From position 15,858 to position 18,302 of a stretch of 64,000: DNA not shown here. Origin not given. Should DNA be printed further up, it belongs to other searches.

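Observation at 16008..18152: Subtilase with FG-GAP repeats. The last two repeats are identical at the DNA level and the final one is cut off at the gtrA start.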

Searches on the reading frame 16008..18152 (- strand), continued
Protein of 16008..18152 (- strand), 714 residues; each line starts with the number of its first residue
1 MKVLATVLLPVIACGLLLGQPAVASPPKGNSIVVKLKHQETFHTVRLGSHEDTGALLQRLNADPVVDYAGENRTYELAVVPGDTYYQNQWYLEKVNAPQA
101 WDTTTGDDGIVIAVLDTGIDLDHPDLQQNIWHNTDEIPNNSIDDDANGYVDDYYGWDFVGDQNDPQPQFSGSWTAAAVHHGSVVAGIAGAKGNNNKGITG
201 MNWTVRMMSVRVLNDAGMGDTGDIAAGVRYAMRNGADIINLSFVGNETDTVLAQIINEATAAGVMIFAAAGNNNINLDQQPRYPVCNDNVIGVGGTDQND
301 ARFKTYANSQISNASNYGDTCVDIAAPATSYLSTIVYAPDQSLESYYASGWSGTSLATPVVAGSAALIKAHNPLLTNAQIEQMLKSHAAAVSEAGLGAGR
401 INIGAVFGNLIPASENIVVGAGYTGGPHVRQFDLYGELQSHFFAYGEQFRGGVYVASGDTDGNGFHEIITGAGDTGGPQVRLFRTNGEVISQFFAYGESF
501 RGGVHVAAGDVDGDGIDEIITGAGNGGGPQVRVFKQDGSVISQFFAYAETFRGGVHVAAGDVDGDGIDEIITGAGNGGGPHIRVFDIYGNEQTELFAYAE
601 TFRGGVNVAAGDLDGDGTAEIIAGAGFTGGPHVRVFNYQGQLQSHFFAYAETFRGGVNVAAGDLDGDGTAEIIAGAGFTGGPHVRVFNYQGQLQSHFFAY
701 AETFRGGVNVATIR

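Call 21: list_cluster_members(proteins=[P0001, P0005, P0011, P0003])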
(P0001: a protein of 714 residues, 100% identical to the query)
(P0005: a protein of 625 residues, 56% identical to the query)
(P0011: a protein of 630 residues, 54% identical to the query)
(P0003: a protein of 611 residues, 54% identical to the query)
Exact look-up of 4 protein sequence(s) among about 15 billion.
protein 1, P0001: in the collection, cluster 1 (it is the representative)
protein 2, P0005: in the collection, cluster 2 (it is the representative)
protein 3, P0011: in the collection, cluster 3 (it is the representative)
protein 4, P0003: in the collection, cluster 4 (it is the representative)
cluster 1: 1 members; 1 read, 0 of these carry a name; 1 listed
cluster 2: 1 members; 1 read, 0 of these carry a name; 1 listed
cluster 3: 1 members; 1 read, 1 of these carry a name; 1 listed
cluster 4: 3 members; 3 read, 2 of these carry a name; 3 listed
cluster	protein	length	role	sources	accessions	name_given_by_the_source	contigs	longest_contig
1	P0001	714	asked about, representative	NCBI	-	-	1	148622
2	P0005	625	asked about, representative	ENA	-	-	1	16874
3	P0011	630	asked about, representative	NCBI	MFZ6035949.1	MAG: S8 family serine peptidase [Patescibacteria group bacterium]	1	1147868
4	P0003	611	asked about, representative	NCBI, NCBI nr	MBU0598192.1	S8 family serine peptidase, partial [Patescibacteria group bacterium] | S8 family serine peptidase [Patescibacteria group bacterium]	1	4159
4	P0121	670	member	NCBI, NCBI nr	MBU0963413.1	S8 family serine peptidase [Patescibacteria group bacterium]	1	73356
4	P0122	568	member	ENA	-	-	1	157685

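Call 24: search_solved_structures(query=window:16011-18152:-, max_evalue=0.001)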
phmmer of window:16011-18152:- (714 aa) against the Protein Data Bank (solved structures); distinct sequences matched with E-value up to 0.001: 145 (the best 60 are shown).
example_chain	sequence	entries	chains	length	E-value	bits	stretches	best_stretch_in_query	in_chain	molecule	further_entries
3vv3_A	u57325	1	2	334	4.5e-42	147.5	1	95-403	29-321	Deseasin MCP-01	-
7w2a_A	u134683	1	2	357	2.2e-32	115.4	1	80-404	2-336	Peptidase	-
1dbi_A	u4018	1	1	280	2.7e-30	108.5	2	178-402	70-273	AK.1 SERINE PROTEASE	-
1thm_A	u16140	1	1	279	3.6e-29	104.8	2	155-395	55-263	THERMITASE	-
1tec_E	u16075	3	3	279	1.8e-28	102.5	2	155-395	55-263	THERMITASE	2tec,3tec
8coy_A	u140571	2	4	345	1.6e-27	99.4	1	83-387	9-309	subtilisin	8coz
4tr2_A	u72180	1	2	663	1.7e-27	99.2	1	82-387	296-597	Subtilisin-like 1 serine protease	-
8qke_A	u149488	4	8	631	1.8e-27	99.1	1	82-387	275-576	subtilisin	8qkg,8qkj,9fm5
8cp0_A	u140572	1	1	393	2.4e-27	98.7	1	82-387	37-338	subtilisin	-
3lpc_A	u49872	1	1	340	1.3e-26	96.4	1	81-402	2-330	AprB2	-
5arb_A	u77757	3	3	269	1.6e-26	96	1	179-405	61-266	SUBTILISIN SAVINASE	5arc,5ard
1gci_A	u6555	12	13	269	1.9e-26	95.8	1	179-405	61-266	SUBTILISIN | Subtilisin Savinase | SAVINASE (TM)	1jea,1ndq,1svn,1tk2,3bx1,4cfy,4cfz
3lpa_A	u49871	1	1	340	2.8e-26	95.2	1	81-402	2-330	Acidic extracellular subtilisin-like protease AprV2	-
1ah2_A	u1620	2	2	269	3e-26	95.1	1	179-405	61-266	SERINE PROTEASE PB92 | SUBTILISIN SAVINASE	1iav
3lpd_A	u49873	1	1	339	3.1e-26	95.1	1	81-402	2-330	Acidic extracellular subtilisin-like protease AprV2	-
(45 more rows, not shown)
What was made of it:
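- On Peptidase S8 (subtilase): PDB subtilases match down to E 4.5e-42 (call 24).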

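Call 30: predict_structure(alignment_id=A1)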
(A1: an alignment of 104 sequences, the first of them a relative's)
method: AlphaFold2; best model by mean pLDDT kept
length: 714 residues; sequences in the alignment: 104
mean_pLDDT: 93.0   pTM: 0.64
mean pLDDT of the five models: 93.0, 92.4, 92.2, 91.8, 91.6
residues with pLDDT >= 90: 591; 70-90: 94; 50-70: 18; < 50: 11
segments of 3 or more residues with pLDDT < 50: 19-27
pLDDT, mean of each block of 10 residues (from residue 1): 76 67 49 93 88 92 96 66 93 95 89 98 98 96 97 98 97 95 98 92 98 95 96 98 90 94 96 95 96 96 81 87 97 97 97 97 96 85 95 90 85 82 94 91 97 97 90 95 93 98 98 95 96 98 98 98 97 95 98 97 97 95 96 98 98 97 91 97 97 96 97 96
secondary structure, 60 per line:
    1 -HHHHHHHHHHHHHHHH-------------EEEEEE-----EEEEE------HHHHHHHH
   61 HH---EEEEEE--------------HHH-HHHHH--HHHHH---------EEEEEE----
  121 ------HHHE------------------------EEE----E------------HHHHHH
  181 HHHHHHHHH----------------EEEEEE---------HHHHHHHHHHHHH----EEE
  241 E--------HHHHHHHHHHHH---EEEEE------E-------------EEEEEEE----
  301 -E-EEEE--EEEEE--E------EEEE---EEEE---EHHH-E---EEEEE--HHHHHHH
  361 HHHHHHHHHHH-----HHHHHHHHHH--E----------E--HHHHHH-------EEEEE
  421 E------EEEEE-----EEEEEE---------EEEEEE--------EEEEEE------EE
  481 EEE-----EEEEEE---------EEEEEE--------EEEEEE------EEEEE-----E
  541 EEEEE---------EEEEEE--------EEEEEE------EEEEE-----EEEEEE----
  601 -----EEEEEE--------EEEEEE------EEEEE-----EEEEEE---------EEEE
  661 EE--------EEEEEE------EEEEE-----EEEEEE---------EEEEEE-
elements in order (helices of 4 or more, strands of 3 or more residues): H2-17 E31-36 E42-46 H53-62 E66-71 H90-94 H97-101 E111-116 E155-157 H175-189 E206-211 H221-233 E238-241 H250-261 E265-269 E290-296 E304-307 E310-314 E324-327 E331-334 E347-351 H354-371 H377-386 H403-408 E416-421 E428-432 E438-443 E453-458 E467-472 E479-483 E489-494 E504-509 E518-523 E530-534 E540-545 E555-560 E569-574 E581-585 E591-596 E606-611 E620-625 E632-636 E642-647 E657-662 E671-676 E683-687 E693-698 E708-713
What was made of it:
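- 16008..18152 (-): Gene for a 714-aa secreted S8 serine protease with a C-terminal six-bladed FG-GAP propeller. AF2 pLDDT 93 (call 30).
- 18078..18152 (-): N-terminal signal peptide, about aa 1-25 (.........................). AF2 gives a helix at aa 2-17, then a low-confidence linker at aa 19-27 (call 30).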

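Call 32: find_encoding_contigs(protein=P0121, flank=3000, max_places=4)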
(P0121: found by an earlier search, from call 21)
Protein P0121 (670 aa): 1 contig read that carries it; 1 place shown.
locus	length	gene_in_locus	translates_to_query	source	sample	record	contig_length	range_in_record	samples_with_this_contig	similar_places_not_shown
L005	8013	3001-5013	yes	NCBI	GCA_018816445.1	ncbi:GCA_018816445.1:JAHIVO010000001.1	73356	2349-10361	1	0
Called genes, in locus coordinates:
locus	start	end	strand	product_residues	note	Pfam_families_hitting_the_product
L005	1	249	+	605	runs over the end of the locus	PF00009:GTP_EFTU, PF00071:Ras (faint), PF10662:PduV-EutP (faint), PF03144:GTP_EFTU_D2, PF14492:EFG_III (faint), PF00679:EFG_C, PF06421:LepA_C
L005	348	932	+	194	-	PF14470:bPH_3 (weak), PF03703:bPH_2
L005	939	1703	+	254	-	-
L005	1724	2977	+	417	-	PF13180:PDZ_2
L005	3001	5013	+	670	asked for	PF00082:Peptidase_S8, PF01839:FG-GAP (faint), PF13517:FG-GAP_3 (weak)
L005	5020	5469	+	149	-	PF04138:GtrA_DPMS_TM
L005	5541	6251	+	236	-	PF00535:Glycos_transf_2, PF10111:Glyco_tranf_2_2, PF13641:Glyco_tranf_2_3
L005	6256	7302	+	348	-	PF04321:RmlD_sub_bind (weak), PF01073:3Beta_HSD, PF01370:Epimerase, PF02719:Polysacc_synt_2 (weak), PF07993:NAD_binding_4 (weak), PF16363:GDP_Man_Dehyd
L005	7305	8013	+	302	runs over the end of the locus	PF01073:3Beta_HSD, PF01370:Epimerase, PF02719:Polysacc_synt_2, PF04321:RmlD_sub_bind, PF05368:NmrA, PF13460:NAD_binding_10, PF16363:GDP_Man_Dehyd, PF07993:NAD_binding_4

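Call 33: find_encoding_contigs(protein=P0122, flank=3000, max_places=4)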
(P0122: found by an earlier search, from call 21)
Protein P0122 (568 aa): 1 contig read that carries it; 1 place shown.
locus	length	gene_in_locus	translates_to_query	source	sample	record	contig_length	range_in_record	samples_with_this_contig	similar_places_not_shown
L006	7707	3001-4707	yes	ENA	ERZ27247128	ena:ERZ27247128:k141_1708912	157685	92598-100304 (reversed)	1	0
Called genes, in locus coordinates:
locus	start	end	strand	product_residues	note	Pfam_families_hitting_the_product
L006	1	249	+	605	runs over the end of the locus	PF00009:GTP_EFTU, PF00071:Ras (faint), PF10662:PduV-EutP (faint), PF03144:GTP_EFTU_D2, PF14492:EFG_III (faint), PF00679:EFG_C, PF06421:LepA_C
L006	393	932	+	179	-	PF14470:bPH_3 (weak), PF03703:bPH_2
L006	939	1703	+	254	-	-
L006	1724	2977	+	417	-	PF13180:PDZ_2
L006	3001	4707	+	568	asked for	PF00082:Peptidase_S8, PF01839:FG-GAP (faint), PF13517:FG-GAP_3 (weak)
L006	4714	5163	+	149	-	PF04138:GtrA_DPMS_TM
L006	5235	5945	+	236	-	PF00535:Glycos_transf_2, PF10111:Glyco_tranf_2_2, PF13641:Glyco_tranf_2_3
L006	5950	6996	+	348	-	PF04321:RmlD_sub_bind (weak), PF01073:3Beta_HSD, PF01370:Epimerase, PF02719:Polysacc_synt_2 (weak), PF07993:NAD_binding_4 (weak), PF16363:GDP_Man_Dehyd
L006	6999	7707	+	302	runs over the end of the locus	PF01073:3Beta_HSD, PF01370:Epimerase, PF02719:Polysacc_synt_2, PF04321:RmlD_sub_bind, PF05368:NmrA, PF13460:NAD_binding_10, PF16363:GDP_Man_Dehyd, PF07993:NAD_binding_4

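Call 34: find_encoding_contigs(protein=P0003, flank=3000, max_places=4)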
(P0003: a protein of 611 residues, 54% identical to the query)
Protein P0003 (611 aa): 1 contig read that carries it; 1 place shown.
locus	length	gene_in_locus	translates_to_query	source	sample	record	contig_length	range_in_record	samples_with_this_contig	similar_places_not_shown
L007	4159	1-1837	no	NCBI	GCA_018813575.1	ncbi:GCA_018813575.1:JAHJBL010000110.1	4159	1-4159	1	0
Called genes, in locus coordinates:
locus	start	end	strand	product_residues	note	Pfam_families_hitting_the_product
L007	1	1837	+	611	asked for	PF00082:Peptidase_S8, PF01839:FG-GAP (faint), PF13517:FG-GAP_3 (weak)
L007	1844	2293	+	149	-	PF04138:GtrA_DPMS_TM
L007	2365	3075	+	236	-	PF00535:Glycos_transf_2, PF10111:Glyco_tranf_2_2, PF13641:Glyco_tranf_2_3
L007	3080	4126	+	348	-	PF04321:RmlD_sub_bind (weak), PF01073:3Beta_HSD, PF01370:Epimerase, PF02719:Polysacc_synt_2 (weak), PF07993:NAD_binding_4 (weak), PF16363:GDP_Man_Dehyd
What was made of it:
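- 16008..16011 (-): ATGA stop/start overlap between the protease gene and gtrA. There is a 6-nt gap in L005-L007 (calls 32-34).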

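Call 37: fold_search(model_id=the predicted structure, library=pdb)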
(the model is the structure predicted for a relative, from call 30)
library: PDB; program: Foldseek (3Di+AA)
matches with E <= 10: 1634; with E <= 0.001: 393
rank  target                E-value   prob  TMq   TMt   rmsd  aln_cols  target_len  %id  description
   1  3vv3_A                1.6e-30  1.00  0.41  0.87   2.5       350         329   33  Crystal structure of deseasin MCP-01 from Pseudoalteromonas sp. SM9913 (released 2013-08-07)
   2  8coy_A                2.8e-25  1.00  0.40  0.85   3.3       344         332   29  Structure of the catalytic domain of P. vivax Sub1 (triclinic crystal form) in complex with inhibitor (released 2023-07-19)
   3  9fm5_B                4.0e-25  1.00  0.40  0.82   3.3       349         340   28  PvSub1 Catalytic Domain in Complex with Peptidomimetic Inhibitor (AL-97) (released 2025-02-05)
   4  8cp0                  5.8e-25  1.00  0.39  0.79   3.4       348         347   28  Structure of the catalytic domain of P. vivax Sub1 (trigonal crystal form) (released 2023-07-19)
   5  8coy_B                8.6e-25  1.00  0.41  0.84   3.4       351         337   28  Structure of the catalytic domain of P. vivax Sub1 (triclinic crystal form) in complex with inhibitor (released 2023-07-19)
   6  8qkj_B                1.0e-24  1.00  0.40  0.83   3.4       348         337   29  PvSub1 Catalytic Domain in Complex with Peptidomimetic Inhibitor (MAM-133) (released 2024-03-20)
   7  8qke_A                1.1e-24  1.00  0.40  0.84   3.3       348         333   28  PvSub1 Catalytic Domain in Complex with Peptidomimetic Inhibitor (MH-13) (released 2024-03-20)
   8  8qkg_B                1.7e-24  1.00  0.41  0.84   3.4       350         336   28  PvSub1 Catalytic Domain in Complex with Peptidomimetic Inhibitor (MAM-125) (released 2024-03-20)
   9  8qkj_A                2.4e-24  1.00  0.40  0.84   3.3       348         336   29  PvSub1 Catalytic Domain in Complex with Peptidomimetic Inhibitor (MAM-133) (released 2024-03-20)
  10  8qke_B                3.3e-24  1.00  0.40  0.82   3.5       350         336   29  PvSub1 Catalytic Domain in Complex with Peptidomimetic Inhibitor (MH-13) (released 2024-03-20)
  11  9fm5_A                4.9e-24  1.00  0.39  0.80   3.5       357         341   28  PvSub1 Catalytic Domain in Complex with Peptidomimetic Inhibitor (AL-97) (released 2025-02-05)
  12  8coz_B                5.2e-24  1.00  0.41  0.86   3.3       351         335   28  Structure of the catalytic domain of P. vivax Sub1 (triclinic crystal form) (released 2023-07-19)
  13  8coz_A                5.5e-24  1.00  0.41  0.85   3.3       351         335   28  Structure of the catalytic domain of P. vivax Sub1 (triclinic crystal form) (released 2023-07-19)
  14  7w2a_A                1.3e-23  1.00  0.37  0.73   6.4       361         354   33  gliadinase Bga1903 (released 2022-12-07)
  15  1thm                  2.0e-23  1.00  0.37  0.93   2.6       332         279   34  CRYSTAL STRUCTURE OF THERMITASE AT 1.4 ANGSTROMS RESOLUTION (released 1994-01-31)
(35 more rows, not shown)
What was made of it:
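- On Peptidase S8 (subtilase): Foldseek gives 3vv3 at TM 0.87 and thermitase at 0.93 (calls 30, 37).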
